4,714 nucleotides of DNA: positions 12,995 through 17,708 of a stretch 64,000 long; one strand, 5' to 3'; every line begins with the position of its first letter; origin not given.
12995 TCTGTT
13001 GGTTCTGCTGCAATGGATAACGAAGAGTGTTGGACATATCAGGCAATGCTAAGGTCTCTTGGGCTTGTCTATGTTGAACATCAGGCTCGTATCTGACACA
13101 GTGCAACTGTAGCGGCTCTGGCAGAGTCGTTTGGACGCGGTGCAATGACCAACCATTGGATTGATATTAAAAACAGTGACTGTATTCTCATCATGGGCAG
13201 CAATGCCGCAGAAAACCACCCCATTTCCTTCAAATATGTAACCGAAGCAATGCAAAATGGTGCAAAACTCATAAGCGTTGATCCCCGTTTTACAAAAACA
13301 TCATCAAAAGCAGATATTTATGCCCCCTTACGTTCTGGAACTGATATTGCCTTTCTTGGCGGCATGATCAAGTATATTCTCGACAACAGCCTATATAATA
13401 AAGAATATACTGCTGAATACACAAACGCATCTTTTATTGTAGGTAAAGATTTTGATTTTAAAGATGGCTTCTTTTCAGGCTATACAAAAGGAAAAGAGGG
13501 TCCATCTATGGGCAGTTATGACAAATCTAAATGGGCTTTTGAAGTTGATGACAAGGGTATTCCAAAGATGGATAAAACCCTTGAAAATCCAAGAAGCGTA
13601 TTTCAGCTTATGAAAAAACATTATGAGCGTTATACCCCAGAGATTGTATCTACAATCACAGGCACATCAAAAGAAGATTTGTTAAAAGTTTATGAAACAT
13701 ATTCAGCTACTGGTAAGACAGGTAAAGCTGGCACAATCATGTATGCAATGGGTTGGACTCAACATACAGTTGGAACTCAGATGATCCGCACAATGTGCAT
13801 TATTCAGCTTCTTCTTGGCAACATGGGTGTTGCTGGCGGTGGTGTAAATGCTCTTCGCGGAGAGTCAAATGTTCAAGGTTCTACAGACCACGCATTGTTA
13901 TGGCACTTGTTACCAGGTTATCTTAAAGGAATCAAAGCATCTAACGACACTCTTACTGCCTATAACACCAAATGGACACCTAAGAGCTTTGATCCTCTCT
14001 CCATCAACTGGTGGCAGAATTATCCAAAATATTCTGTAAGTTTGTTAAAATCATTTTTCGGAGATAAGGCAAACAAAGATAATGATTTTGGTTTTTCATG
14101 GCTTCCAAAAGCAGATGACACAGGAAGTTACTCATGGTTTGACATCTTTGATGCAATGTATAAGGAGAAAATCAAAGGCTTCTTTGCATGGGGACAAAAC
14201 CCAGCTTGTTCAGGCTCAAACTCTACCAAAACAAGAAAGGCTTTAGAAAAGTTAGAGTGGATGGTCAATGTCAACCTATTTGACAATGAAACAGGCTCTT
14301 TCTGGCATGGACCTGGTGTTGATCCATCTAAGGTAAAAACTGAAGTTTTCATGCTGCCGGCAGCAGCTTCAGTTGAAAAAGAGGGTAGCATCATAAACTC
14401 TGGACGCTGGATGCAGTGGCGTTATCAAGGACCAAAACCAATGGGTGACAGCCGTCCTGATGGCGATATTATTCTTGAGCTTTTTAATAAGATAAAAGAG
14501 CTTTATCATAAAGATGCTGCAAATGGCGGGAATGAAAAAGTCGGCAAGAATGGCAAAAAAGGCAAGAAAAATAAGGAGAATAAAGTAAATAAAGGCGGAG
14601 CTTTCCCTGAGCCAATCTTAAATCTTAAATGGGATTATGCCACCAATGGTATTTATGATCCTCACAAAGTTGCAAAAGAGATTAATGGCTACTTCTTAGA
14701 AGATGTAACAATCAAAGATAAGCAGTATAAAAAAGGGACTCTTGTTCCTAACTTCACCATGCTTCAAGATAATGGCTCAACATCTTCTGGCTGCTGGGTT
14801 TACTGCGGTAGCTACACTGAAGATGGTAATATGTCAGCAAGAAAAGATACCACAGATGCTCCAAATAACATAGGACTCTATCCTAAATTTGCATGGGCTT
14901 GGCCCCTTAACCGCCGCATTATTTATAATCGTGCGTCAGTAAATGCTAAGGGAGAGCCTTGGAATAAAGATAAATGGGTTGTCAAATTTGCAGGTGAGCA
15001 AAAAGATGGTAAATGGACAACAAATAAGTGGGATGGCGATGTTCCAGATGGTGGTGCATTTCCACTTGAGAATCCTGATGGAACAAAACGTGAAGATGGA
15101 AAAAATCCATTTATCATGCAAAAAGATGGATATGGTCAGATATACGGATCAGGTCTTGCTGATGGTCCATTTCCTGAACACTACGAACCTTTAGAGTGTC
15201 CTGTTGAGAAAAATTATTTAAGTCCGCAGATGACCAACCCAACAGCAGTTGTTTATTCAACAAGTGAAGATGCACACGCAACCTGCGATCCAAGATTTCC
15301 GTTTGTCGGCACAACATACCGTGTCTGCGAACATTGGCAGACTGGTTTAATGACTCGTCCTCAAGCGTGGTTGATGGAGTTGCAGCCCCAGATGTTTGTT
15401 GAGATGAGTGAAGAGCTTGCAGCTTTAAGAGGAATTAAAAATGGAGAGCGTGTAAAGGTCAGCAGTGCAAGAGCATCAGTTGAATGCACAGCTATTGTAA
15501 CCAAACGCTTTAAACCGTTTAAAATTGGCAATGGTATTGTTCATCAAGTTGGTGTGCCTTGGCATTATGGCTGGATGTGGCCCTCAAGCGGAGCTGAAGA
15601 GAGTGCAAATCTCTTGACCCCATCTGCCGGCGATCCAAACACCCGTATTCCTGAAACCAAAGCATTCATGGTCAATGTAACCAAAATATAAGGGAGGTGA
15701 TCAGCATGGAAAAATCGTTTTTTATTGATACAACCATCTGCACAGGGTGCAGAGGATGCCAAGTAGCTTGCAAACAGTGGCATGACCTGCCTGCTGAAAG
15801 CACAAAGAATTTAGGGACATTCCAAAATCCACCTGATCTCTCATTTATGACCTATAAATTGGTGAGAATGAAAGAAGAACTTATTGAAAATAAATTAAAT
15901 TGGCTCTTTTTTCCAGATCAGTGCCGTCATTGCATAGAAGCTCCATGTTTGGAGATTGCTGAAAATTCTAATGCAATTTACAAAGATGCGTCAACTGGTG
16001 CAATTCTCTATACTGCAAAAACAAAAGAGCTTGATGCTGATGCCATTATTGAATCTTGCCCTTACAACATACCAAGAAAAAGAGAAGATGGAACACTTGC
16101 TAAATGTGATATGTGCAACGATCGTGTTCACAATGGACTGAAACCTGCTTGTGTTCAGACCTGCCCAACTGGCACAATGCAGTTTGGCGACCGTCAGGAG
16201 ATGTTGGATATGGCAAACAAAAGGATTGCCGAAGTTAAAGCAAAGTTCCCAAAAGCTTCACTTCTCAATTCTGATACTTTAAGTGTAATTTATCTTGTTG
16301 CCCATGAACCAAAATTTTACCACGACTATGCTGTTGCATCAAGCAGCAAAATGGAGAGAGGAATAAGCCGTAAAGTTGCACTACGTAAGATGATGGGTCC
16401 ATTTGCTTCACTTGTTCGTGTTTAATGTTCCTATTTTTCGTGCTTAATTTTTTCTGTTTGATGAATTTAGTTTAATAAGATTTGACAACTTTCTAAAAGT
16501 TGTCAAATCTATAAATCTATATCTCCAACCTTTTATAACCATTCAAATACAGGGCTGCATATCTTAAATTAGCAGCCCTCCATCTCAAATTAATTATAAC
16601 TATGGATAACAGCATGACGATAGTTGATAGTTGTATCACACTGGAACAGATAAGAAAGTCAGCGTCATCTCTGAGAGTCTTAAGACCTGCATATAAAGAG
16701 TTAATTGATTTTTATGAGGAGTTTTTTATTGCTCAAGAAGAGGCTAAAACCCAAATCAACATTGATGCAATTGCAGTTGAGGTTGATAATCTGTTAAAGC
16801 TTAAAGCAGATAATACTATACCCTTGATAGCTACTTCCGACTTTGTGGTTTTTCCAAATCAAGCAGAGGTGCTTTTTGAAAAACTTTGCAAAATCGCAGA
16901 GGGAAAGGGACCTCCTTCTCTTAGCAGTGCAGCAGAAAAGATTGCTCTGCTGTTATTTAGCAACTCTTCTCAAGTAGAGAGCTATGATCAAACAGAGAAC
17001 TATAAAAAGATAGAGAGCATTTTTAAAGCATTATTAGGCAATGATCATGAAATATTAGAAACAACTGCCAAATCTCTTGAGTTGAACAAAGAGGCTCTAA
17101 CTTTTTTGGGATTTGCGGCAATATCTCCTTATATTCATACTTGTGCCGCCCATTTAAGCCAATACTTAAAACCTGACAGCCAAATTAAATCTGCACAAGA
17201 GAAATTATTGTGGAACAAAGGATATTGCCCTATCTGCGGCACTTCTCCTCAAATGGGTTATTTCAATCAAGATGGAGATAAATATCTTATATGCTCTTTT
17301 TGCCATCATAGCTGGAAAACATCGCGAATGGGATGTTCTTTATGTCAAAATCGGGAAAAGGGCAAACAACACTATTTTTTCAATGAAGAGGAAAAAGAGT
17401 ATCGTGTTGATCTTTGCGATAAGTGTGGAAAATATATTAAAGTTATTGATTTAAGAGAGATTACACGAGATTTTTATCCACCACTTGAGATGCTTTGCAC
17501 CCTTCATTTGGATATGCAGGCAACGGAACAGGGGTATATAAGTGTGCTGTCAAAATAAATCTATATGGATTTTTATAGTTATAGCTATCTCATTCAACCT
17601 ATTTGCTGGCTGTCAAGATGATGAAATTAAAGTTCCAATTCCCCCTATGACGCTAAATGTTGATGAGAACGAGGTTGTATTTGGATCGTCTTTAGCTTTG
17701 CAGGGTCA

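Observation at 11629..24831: Uncharacterised redox/ligand-sensing module wrapped around a selenocysteine formate dehydrogenase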

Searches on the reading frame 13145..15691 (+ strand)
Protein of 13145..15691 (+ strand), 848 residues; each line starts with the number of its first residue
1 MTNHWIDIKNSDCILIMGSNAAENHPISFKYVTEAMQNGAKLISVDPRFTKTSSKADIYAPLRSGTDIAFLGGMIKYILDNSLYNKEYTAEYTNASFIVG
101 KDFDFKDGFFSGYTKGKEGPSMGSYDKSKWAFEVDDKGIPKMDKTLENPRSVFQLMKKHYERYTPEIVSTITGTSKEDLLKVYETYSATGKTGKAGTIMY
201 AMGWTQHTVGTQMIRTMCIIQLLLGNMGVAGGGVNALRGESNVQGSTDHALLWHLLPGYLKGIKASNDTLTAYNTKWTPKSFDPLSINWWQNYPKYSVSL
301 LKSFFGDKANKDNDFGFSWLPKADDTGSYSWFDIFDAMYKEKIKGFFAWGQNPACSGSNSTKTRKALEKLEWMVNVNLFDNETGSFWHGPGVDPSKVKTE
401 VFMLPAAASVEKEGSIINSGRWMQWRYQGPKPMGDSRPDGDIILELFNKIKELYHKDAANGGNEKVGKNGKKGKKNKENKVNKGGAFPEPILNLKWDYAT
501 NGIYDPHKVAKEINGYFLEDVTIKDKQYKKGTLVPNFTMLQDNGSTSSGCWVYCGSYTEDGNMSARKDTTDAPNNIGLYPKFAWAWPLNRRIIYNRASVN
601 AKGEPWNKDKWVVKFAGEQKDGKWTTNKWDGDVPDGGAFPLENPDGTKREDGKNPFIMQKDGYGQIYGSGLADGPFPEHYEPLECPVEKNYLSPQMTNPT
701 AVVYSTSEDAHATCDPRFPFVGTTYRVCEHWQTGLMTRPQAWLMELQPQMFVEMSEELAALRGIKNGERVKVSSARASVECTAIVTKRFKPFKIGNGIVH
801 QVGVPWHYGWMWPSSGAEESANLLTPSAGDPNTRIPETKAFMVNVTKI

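Call 28: search_solved_structures(query=window:13145-15691:+, show_alignments=1, max_evalue=1e-50)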
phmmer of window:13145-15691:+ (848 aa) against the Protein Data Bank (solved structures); distinct sequences matched with E-value up to 1e-50: 15.
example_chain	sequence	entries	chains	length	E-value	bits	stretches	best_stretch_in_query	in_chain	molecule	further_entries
1h0h_A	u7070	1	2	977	0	1080.7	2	1-456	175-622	FORMATE DEHYDROGENASE SUBUNIT ALPHA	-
6sdr_A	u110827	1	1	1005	0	1056.9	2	1-457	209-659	Formate dehydrogenase, alpha subunit, selenocysteine-containing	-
6sdv_A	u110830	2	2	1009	0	1056.9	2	1-457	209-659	Formate dehydrogenase, alpha subunit, selenocysteine-containing,Formate dehydrogenase, alp | Formate dehydrogenase, alpha subunit, selenocysteine-containing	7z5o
9rjy_A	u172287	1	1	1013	0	1056.9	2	1-457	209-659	Formate dehydrogenase, alpha subunit, selenocysteine-containing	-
9rk0_A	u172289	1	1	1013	0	1056.9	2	1-457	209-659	Formate dehydrogenase, alpha subunit, selenocysteine-containing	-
30gj_A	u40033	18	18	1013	0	1056.9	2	1-457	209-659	Formate dehydrogenase, alpha subunit, selenocysteine-containing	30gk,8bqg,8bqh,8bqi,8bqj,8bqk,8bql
9qm0_A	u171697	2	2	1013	0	1056.9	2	1-457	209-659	Formate dehydrogenase, alpha subunit, selenocysteine-containing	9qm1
8cm7_A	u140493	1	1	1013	0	1054.1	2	1-457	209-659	Formate dehydrogenase, alpha subunit, selenocysteine-containing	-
9rjz_A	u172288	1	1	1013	0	1054.1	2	1-457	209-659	Formate dehydrogenase, alpha subunit, selenocysteine-containing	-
8rcg_A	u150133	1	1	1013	0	1053.9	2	1-457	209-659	Formate dehydrogenase, alpha subunit, selenocysteine-containing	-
8cm4_A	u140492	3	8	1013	0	1052.7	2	1-457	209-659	Formate dehydrogenase, alpha subunit, selenocysteine-containing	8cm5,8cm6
9rk1_A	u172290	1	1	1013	0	1051.2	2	1-457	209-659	Formate dehydrogenase, alpha subunit, selenocysteine-containing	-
1kqf_A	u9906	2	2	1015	4.3e-227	759.4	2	1-461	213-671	FORMATE DEHYDROGENASE, NITRATE-INDUCIBLE, MAJOR SUBUNIT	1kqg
9vap_A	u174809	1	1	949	3.7e-62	213.7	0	155-263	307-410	Formate dehydrogenase molybdopterin-binding subunit FdhA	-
9t1s_L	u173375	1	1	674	4.2e-52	180.4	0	146-276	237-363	formate dehydrogenase (coenzyme F420)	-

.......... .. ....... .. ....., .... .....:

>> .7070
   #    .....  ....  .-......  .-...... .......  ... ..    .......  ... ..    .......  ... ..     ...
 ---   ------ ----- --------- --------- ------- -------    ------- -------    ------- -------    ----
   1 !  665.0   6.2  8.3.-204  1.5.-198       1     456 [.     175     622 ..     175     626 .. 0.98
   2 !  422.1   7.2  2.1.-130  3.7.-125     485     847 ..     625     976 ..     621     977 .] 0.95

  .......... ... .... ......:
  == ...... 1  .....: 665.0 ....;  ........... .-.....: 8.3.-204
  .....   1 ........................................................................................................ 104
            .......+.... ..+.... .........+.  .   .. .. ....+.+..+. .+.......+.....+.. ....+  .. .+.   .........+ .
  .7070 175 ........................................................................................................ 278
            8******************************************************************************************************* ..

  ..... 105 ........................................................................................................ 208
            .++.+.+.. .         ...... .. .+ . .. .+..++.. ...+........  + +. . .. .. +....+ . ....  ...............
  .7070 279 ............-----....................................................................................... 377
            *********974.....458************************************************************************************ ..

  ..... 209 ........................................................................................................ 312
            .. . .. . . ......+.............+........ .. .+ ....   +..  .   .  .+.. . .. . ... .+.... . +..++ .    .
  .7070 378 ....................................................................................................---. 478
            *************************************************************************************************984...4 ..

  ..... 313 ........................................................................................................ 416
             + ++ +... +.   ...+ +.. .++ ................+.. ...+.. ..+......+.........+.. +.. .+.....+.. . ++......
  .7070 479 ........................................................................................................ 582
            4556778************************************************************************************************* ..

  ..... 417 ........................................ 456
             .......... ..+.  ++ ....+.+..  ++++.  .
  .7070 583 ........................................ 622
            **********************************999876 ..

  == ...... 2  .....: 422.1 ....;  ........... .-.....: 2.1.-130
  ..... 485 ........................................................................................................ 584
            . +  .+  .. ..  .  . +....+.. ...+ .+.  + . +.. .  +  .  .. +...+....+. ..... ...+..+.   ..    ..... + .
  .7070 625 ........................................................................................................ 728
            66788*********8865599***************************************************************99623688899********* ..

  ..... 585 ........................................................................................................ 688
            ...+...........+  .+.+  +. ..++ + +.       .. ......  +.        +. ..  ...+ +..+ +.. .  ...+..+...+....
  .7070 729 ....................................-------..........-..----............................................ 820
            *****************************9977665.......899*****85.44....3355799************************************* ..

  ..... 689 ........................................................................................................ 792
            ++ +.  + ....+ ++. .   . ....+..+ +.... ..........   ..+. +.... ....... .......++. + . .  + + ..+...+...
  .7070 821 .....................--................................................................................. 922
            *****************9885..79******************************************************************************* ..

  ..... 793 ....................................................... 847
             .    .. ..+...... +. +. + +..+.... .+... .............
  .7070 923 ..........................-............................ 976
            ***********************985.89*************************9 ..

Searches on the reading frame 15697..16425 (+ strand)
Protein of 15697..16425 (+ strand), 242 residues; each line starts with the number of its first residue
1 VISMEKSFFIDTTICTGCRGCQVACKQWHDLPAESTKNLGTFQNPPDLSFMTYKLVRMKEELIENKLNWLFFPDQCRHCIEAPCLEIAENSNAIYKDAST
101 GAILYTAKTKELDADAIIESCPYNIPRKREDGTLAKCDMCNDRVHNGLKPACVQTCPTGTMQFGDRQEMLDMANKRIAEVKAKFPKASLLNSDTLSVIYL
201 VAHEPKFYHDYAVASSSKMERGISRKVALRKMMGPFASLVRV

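Call 3: search_protein_families(library=pfam, proteins=[window:15697-16425:+], max_evalue=0.01)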
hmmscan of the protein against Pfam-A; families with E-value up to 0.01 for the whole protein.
window:15697-16425:+ (242 aa): 4 families
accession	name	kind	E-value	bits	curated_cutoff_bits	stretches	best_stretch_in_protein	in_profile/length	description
PF13247.11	Fer4_11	-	1.7e-37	128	26.2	1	68-166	2-100/100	4Fe-4S dicluster domain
PF12838.12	Fer4_7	-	4e-06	27.6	27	1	15-159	2-51/52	4Fe-4S dicluster domain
PF12797.12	Fer4_2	-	0.00064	20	24.5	1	8-26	3-21/22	4Fe-4S binding domain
PF13187.11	Fer4_9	-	0.00096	19.6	27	0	15-84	2-43/52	4Fe-4S dicluster domain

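Call 6: search_protein_families(library=ncbifam, proteins=[window:15697-16425:+], max_evalue=0.01)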
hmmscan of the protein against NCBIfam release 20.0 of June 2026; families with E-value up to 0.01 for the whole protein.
window:15697-16425:+ (242 aa): 18 families
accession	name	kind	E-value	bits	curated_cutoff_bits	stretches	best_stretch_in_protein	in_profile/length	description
TIGR01582.1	FDH-beta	equivalog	5.9e-46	156.8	334.7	1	7-220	23-240/283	formate dehydrogenase subunit beta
NF008134.0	PRK10882.1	equivalog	4e-33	114.9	263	1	8-195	41-240/329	hydrogenase 2 operon protein HybA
NF045715.1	sulf_resp_HmcB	equivalog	5.6e-27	94.6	420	1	8-184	39-216/307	sulfate respiration complex iron-sulfur protein HmcB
TIGR02951.1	DMSO_dmsB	equivalog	1.2e-25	90.5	214.1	1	7-169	3-156/161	DMSO/selenate family reductase complex B subunit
TIGR03149.1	cyt_nit_nrfC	equivalog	2.5e-18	66.3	377.6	1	10-183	43-201/225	cytochrome c nitrite reductase Fe-S protein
NF011569.0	PRK14993.1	equivalog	9.8e-16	57.9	416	1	7-186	45-208/244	tetrathionate reductase subunit TtrB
TIGR03478.1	DMSO_red_II_bet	subfamily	7e-15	54.7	480.7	1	69-185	124-239/321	DMSO reductase family type II enzyme, iron-sulfur subunit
NF041715.1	arsenate_red_ArrB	equivalog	9.3e-15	54.8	450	2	126-177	153-204/233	arsenate respiratory reductase iron-sulfur subunit ArrB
NF042979.1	EthbenzDh_ebdB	equivalog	8.1e-12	44.7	740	1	70-187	147-263/354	ethylbenzene dehydrogenase subunit beta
NF041782.1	mnquin_red_QrcC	equivalog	4.4e-11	42.9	400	2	9-124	4-114/239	menaquinone reductase iron-sulfur cluster-binding subunit QrcC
NF038355.1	FDH3_beta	equivalog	5.8e-11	42.8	240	2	7-34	4-31/180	formate dehydrogenase FDH3 subunit beta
NF045797.1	DsrO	equivalog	3.5e-10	39.7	200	1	9-189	47-225/235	sulfate reduction electron transfer complex DsrMKJOP subunit DsrO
NF007658.0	PRK10330.1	equivalog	1.4e-09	37.7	260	1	134-175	128-166/181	electron transport protein HydN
NF009408.0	PRK12769.1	equivalog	1.1e-08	33.8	1003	1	7-180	4-161/659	formate-dependent uric acid utilization protein AegA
TIGR01660.1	narH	equivalog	1.3e-07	30.4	524.05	1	69-163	176-268/492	nitrate reductase subunit beta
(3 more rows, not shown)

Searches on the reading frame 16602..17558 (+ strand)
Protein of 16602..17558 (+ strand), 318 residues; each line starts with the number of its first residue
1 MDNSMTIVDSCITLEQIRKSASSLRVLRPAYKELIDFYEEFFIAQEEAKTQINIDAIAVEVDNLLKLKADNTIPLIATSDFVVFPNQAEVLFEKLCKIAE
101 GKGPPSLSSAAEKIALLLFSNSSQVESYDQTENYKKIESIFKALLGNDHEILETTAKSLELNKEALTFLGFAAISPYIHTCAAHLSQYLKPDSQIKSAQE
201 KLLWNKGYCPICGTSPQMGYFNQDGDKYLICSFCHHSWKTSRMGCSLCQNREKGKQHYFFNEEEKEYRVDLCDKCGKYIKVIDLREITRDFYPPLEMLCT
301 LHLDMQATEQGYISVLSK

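Call 3: search_protein_families(library=pfam, proteins=[window:16602-17558:+], max_evalue=0.01)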
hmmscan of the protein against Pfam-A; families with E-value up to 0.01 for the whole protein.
window:16602-17558:+ (318 aa): 2 families
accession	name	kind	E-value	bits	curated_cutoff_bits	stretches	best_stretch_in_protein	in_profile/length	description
PF24859.1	FdhE_central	-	1.2e-06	28.9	27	1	208-242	1-39/39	FdhE, central domain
PF24860.1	FdhE_C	-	0.0001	22.8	27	1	245-312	3-73/82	FdhE, C-terminal domain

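Call 6: search_protein_families(library=ncbifam, proteins=[window:16602-17558:+], max_evalue=0.01)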
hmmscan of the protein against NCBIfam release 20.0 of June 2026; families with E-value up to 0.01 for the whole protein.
window:16602-17558:+ (318 aa): 2 families
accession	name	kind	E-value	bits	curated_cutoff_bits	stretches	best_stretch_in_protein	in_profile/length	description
NF002925.0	PRK03564.1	equivalog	2.5e-14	53.6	426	1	196-312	177-294/309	formate dehydrogenase accessory protein FdhE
TIGR01562.1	FdhE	equivalog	2.8e-14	53.4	187.65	1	204-313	182-295/305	formate dehydrogenase accessory protein FdhE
